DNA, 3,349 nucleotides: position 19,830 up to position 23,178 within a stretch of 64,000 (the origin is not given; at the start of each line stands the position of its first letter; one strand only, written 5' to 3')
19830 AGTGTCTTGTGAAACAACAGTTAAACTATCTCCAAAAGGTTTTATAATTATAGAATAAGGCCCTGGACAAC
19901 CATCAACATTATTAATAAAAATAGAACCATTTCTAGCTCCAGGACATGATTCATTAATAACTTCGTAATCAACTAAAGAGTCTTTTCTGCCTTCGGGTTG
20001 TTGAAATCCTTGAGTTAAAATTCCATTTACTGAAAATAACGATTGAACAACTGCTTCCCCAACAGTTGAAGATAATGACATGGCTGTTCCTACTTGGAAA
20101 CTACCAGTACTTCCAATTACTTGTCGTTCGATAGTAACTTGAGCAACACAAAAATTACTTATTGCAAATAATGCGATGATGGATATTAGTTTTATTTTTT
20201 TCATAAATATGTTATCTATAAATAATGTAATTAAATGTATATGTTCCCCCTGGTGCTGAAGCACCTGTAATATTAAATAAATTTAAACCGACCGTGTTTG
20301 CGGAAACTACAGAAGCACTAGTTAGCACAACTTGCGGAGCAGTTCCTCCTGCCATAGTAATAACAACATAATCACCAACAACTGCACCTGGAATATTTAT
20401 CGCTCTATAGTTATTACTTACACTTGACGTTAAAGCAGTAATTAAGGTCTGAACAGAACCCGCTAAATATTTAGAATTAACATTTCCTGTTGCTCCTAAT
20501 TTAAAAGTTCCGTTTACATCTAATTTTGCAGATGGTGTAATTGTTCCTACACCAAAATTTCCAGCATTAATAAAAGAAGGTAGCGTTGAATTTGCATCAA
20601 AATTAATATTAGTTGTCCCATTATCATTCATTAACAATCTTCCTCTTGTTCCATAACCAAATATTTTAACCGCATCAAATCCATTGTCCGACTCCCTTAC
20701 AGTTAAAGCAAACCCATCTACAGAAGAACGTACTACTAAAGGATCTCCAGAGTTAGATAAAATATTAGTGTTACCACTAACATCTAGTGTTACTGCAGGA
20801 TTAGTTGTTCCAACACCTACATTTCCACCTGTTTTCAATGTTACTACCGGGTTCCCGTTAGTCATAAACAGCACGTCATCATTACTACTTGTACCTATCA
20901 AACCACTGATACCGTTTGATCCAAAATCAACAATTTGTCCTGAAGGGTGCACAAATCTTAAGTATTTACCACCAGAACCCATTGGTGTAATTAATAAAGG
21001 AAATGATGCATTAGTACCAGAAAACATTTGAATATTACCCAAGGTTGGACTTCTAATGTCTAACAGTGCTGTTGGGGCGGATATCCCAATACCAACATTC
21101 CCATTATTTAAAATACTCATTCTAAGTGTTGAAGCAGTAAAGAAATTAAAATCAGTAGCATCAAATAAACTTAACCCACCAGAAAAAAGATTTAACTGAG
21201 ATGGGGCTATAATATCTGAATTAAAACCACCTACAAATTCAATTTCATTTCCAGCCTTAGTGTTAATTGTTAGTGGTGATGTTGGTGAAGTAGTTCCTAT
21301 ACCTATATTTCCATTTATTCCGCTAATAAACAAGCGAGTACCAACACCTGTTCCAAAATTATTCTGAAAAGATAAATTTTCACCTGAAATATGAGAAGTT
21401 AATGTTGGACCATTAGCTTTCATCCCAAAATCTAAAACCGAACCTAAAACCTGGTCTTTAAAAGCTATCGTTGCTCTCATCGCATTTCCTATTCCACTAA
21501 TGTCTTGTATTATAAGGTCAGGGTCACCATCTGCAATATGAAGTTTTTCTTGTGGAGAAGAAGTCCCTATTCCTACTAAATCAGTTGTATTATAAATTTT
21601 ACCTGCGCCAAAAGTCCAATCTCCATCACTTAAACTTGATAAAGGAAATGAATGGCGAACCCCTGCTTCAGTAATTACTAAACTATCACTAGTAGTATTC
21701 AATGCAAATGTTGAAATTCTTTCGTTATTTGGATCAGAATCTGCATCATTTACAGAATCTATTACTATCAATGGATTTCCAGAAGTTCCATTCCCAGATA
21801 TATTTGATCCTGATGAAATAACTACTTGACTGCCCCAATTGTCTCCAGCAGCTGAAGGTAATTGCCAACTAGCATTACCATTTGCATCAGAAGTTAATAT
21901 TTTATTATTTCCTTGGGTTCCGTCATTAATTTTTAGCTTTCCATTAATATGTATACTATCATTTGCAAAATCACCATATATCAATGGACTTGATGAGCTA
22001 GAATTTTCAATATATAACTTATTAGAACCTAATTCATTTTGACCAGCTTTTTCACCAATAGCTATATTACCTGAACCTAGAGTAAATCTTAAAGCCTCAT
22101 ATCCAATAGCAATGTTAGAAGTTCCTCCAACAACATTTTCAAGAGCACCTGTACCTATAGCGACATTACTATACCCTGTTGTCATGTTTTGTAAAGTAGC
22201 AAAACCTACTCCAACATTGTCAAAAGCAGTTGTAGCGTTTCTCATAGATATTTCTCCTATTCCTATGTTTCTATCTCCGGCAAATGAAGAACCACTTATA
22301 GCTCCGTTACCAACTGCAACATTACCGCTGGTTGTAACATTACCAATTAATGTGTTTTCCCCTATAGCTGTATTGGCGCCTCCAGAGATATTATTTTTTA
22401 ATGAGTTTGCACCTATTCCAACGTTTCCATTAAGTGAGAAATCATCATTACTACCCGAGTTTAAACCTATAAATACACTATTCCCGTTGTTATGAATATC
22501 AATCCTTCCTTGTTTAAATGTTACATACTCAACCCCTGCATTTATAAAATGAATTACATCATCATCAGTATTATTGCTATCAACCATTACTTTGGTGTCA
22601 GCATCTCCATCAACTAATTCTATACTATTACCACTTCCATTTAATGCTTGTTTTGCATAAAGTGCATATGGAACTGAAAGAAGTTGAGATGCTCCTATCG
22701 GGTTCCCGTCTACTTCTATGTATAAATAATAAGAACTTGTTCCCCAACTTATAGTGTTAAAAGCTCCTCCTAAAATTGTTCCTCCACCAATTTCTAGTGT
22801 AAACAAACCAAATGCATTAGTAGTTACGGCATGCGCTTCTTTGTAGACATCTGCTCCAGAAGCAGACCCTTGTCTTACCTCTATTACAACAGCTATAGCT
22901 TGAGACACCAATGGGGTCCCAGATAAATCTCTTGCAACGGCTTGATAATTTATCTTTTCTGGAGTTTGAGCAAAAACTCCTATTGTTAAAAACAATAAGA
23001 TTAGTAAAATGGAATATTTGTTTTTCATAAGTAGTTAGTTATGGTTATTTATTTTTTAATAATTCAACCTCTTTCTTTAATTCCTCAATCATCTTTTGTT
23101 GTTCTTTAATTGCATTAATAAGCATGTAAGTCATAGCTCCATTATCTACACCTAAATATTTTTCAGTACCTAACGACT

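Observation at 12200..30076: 17.6-kb tightly packed locus: three tail-fibre-like giant surface proteins, a type-B T9SS cargo/PorP-SprF/OmpA module and a cyclic-nucleotide sensor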

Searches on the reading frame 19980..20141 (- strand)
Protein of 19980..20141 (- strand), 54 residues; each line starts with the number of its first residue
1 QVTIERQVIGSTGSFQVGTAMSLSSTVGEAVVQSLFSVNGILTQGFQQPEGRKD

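Call 96: search_protein_representatives(alignment_id=A8)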
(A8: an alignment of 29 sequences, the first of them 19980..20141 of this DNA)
Query: 29 sequences, 50 profile positions. Proteins with E-value up to 0.001 (for the whole library): 6738; up to 1e-10: 574; up to 1e-30: 0. The best 150 are listed.
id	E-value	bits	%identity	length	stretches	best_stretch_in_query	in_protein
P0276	6.7e-19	83.6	-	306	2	1-47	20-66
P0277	8.1e-19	83.3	-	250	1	1-48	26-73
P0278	1.5e-18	82.5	-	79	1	1-47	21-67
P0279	7.6e-18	80.2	-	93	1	1-49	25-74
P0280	7.9e-18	80.2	-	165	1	1-50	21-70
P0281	8.3e-18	80.1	-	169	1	1-49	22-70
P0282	1.0e-17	79.8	-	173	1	2-50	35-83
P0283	5.0e-17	77.6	-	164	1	2-50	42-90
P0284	7.2e-17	77.1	-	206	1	1-50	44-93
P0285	9.7e-17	76.7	-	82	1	1-50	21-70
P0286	1.0e-16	76.6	-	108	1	1-46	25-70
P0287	1.8e-16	75.8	-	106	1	2-50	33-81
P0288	2.7e-16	75.3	-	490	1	2-49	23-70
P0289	3.1e-16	75.1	-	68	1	2-47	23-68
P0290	5.5e-16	74.3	-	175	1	2-50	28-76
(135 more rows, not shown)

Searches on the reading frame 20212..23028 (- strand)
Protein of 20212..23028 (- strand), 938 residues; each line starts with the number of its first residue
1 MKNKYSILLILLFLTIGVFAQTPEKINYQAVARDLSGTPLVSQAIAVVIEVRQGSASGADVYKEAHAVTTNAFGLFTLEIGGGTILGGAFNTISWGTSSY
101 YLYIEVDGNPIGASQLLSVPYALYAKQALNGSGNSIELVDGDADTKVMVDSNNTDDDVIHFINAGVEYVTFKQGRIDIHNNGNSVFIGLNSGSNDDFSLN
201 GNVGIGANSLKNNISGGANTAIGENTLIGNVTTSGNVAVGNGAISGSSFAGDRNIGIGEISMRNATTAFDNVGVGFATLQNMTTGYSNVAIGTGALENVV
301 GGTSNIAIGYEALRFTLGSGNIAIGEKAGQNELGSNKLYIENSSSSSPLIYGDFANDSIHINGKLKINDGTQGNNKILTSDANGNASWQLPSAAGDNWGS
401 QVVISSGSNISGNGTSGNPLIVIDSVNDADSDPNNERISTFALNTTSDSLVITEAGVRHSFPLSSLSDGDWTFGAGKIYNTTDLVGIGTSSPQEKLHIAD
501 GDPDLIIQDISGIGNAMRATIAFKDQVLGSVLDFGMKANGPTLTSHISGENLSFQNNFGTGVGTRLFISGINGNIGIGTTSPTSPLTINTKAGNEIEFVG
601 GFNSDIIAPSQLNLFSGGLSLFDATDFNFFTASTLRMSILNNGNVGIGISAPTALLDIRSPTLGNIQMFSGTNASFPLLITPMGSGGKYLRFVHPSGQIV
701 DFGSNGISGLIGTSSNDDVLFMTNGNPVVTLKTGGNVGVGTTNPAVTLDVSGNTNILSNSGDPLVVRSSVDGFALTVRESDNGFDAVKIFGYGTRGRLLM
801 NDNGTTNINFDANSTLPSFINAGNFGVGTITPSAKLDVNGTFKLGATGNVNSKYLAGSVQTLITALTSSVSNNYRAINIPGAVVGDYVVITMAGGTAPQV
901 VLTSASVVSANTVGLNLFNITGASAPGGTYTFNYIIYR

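Call 4: search_protein_families(library=pfam, proteins=[window:20212-23028:-], max_evalue=0.01)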
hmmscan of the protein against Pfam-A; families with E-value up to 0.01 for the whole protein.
window:20212-23028:- (938 aa): 0 families

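Call 5: search_protein_families(library=ncbifam, proteins=[window:20212-23028:-], max_evalue=0.01)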
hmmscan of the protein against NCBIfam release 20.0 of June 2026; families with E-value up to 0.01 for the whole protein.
window:20212-23028:- (938 aa): 1 family
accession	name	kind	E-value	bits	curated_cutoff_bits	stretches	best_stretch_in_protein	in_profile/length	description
NF053851.1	Bdello_MAT_N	subfamily_domain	1.4e-06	28.2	60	1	10-86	2-78/162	mosaic adhesive trimer family chimeric fiber protein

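Call 70: search_solved_structures(query=window:20212-23028:-, max_evalue=0.01)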
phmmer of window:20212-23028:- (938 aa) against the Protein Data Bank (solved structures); distinct sequences matched with E-value up to 0.01: 2.
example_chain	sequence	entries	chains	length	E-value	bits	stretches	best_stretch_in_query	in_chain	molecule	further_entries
8on4_A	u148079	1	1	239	2.4e-05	25.7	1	582-667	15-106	Cell wall surface anchor family protein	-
8oml_A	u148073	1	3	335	0.00022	22.5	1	581-667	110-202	Cell wall surface anchor family protein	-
